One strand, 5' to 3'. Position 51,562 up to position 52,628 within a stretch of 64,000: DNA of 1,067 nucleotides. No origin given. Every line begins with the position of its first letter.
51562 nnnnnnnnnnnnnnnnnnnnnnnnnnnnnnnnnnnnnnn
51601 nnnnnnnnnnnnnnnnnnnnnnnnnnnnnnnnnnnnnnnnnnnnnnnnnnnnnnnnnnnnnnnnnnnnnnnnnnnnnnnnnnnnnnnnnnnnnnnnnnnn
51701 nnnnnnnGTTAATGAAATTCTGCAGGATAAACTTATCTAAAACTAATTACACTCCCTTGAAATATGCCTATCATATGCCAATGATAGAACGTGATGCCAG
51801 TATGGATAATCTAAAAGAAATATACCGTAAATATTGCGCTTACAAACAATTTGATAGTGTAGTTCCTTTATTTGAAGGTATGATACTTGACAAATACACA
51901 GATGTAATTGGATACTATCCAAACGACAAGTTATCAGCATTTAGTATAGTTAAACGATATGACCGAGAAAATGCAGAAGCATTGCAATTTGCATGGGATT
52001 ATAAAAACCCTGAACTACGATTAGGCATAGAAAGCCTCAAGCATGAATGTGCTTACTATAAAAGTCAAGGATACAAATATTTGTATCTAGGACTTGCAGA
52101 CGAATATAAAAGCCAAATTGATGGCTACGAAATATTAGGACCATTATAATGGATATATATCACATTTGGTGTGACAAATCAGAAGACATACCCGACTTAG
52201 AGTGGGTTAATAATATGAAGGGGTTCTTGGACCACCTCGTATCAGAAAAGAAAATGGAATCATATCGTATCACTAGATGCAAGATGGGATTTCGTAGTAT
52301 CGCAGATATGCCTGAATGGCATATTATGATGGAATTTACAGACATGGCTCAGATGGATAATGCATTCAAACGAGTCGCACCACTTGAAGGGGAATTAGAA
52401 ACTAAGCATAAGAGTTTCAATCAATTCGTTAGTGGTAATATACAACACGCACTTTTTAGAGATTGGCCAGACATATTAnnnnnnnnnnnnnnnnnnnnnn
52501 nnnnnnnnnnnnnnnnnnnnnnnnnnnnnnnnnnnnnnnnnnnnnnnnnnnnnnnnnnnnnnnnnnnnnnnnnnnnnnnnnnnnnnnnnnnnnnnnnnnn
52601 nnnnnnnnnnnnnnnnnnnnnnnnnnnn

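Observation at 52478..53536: Amidinotransferase-superfamily enzyme in a phage nucleotide-metabolism neighbourhood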

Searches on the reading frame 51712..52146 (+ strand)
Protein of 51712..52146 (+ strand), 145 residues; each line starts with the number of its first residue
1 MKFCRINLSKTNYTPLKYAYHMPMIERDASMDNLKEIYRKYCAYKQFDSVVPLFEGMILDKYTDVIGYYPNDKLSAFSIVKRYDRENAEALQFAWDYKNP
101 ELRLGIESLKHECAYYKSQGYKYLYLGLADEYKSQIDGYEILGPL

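Call 12: search_protein_families(library=pfam, proteins=[window:51712-52146:+], max_evalue=0.01)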
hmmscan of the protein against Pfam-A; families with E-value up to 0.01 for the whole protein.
window:51712-52146:+ (145 aa): 1 family
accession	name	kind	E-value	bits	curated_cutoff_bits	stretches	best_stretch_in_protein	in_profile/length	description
PF04377.21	ATE_C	-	6.9e-05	23.9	25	1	37-128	5-101/122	Arginine-tRNA-protein transferase, C terminus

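Call 33: search_solved_structures(query=window:51712-52146:+, max_evalue=10, show_alignments=2)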
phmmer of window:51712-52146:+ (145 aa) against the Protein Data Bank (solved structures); distinct sequences matched with E-value up to 10: 3.
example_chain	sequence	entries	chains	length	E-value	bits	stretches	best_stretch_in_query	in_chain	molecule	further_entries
5axg_A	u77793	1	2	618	0.034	17.7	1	37-76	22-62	Dextranase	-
5axh_A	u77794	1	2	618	0.034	17.7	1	37-76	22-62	Dextranase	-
2bas_A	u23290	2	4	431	0.21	15.1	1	76-144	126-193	YkuI protein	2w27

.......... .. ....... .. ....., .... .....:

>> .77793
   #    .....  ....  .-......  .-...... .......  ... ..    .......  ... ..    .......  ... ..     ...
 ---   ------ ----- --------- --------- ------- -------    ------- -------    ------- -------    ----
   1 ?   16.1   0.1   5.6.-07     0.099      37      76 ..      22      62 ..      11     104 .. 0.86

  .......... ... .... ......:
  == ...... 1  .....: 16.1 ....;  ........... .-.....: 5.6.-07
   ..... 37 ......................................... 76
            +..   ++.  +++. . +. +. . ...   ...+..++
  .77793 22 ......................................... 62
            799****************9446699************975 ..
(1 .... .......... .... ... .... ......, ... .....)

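Call 46: search_solved_structures(query=A2, max_evalue=1, show_alignments=2)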
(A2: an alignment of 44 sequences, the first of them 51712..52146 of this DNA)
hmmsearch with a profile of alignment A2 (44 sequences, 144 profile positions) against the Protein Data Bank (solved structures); distinct sequences matched with E-value up to 1: 21.
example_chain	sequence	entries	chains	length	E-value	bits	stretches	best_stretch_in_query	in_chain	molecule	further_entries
7wfx_A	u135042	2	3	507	7.3e-05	26.5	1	58-136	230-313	Arginyltransferase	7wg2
7wg1_A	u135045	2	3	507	7.3e-05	26.5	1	58-136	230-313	Arginyltransferase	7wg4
7tif_A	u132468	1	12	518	0.015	19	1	65-130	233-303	Arginyl-tRNA--protein transferase 1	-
8e3s_A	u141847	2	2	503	0.016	18.9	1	65-130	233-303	Arginyl-tRNA--protein transferase 1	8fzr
8j6v_A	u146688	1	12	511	0.016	18.9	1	65-130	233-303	arginyltransferase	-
3ro2_A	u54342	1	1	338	0.1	16.2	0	98-129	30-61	G-protein-signaling modulator 2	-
4g2v_A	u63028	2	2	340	0.11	16.2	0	98-129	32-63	G-protein-signaling modulator 2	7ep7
6hc2_A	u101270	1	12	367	0.12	16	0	98-129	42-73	G-protein-signaling modulator 2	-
5a6c_A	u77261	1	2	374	0.13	15.9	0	98-129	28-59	G-PROTEIN-SIGNALING MODULATOR 2, AFADIN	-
1jgi_A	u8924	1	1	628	0.15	15.8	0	55-86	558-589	amylosucrase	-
3sf4_A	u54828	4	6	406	0.16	15.7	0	98-129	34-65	G-protein-signaling modulator 2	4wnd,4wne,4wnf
4wng_A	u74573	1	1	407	0.16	15.7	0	98-129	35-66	G-protein-signaling modulator 2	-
1mvy_A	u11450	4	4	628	0.17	15.6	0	55-86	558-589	amylosucrase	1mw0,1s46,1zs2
3ry9_A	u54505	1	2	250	0.35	14.5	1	42-128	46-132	Ancestral Glucocorticoid Receptor 1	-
8gl7_A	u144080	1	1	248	0.35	14.5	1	43-128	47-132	Ancestral androgen receptor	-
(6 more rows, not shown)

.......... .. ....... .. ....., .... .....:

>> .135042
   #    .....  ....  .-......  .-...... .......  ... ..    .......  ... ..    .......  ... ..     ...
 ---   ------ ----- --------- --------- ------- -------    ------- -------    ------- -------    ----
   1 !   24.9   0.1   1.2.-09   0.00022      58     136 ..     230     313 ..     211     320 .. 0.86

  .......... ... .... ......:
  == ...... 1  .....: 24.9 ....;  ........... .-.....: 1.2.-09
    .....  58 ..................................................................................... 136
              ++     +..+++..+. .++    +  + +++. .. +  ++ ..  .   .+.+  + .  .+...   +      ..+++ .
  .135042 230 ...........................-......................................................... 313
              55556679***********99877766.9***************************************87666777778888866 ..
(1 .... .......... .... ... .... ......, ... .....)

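Call 55: search_protein_families(library=pfam, alignment_id=A2, max_evalue=0.1)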
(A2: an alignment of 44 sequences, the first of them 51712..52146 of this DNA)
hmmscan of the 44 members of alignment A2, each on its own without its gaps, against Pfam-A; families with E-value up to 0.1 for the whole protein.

A. member 1, window:51712-52146:+ (145 aa): 1 family
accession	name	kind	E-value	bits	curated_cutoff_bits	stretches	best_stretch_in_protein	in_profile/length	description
PF04377.21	ATE_C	-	6.9e-05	23.9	25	1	37-128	5-101/122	Arginine-tRNA-protein transferase, C terminus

B. families by the number of members that match (of 44 scanned): 5 families
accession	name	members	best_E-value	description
PF04377.21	ATE_C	32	2e-09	Arginine-tRNA-protein transferase, C terminus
PF13480.13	Acetyltransf_6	2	0.0091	Acetyltransferase (GNAT) domain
PF18994.6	Prophage_tailD1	1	0.0052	Prophage endopeptidase tail N-terminal domain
PF14194.11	Cys_rich_VLP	1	0.056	Cysteine-rich VLP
PF23164.1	UBL_AVO1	1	0.078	AVO1 ubiquitin-like domain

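Call 118: search_dna_similar(query=window:51712-52146:+, collection=phages, mode=protein, max_rows=20, max_evalue=0.001)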
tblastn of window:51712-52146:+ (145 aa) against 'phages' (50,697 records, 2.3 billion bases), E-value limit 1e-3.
No match.

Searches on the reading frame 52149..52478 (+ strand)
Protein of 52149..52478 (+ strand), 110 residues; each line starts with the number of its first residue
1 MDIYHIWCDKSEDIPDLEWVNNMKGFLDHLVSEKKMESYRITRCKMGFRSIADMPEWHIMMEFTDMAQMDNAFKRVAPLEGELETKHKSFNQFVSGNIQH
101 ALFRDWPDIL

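Call 12: search_protein_families(library=pfam, proteins=[window:52149-52478:+], max_evalue=0.01)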
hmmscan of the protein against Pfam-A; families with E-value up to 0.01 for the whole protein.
window:52149-52478:+ (110 aa): 1 family
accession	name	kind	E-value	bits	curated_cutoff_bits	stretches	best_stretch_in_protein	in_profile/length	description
PF20319.3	DUF6614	-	2.3e-24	86.1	25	1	1-108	1-106/116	Family of unknown function (DUF6614)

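Call 35: search_solved_structures(query=window:52149-52478:+, max_evalue=10, show_alignments=1)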
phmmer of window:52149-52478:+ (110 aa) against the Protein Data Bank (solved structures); distinct sequences matched with E-value up to 10: 0.

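Call 94: search_solved_structures(query=A5, max_evalue=5, show_alignments=2)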
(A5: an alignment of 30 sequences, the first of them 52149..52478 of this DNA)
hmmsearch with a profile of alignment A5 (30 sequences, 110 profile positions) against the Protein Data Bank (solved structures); distinct sequences matched with E-value up to 5: 5.
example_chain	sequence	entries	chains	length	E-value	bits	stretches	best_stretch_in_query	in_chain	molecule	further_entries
2gsv_A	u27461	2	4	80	0.29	14.7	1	19-88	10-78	Hypothetical protein yvfG | Uncharacterized protein yvfG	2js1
5cwh_A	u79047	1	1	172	1.2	12.7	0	3-33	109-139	Designed helical repeat protein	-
1ivz_A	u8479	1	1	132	1.5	12.4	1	22-90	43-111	hypothetical protein 1110008I14RIK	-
5h78_A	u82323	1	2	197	1.8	12.2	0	3-34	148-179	cAMP-dependent protein kinase type II-alpha regulatory subunit,DHR14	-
5h7c_A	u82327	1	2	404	2.2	11.8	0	3-34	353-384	Immunoglobulin G-binding protein A, DHR14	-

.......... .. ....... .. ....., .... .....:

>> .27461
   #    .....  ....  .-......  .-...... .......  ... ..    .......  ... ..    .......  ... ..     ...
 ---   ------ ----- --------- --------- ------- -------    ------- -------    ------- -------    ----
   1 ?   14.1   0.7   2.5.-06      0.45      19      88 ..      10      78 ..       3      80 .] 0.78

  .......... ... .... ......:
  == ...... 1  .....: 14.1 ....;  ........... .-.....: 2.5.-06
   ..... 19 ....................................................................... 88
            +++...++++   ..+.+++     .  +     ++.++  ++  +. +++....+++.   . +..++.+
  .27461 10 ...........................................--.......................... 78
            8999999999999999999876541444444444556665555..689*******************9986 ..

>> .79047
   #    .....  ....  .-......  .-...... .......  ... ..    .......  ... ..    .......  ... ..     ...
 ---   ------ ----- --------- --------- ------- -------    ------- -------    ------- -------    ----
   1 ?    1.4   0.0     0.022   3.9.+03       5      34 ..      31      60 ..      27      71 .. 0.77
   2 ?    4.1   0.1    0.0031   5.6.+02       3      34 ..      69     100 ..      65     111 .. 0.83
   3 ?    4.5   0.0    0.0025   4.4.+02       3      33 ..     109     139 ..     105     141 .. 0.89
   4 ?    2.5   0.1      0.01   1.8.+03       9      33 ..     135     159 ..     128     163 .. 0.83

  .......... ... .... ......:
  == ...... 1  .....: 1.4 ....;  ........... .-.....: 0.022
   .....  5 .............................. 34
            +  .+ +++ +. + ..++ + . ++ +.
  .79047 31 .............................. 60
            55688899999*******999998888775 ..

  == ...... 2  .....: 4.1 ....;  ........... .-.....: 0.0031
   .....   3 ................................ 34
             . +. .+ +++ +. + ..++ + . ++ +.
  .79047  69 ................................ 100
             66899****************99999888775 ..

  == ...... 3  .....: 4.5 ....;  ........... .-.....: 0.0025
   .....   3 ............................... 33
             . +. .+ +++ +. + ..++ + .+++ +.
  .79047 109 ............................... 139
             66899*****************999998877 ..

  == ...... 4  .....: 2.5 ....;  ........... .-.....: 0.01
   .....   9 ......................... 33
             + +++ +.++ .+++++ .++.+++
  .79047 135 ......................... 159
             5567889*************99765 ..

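Call 114: search_dna_similar(query=window:52149-52478:+, collection=phages, mode=protein, max_rows=30, max_evalue=0.001)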
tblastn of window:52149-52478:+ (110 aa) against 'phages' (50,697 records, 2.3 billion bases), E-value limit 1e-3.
No match.
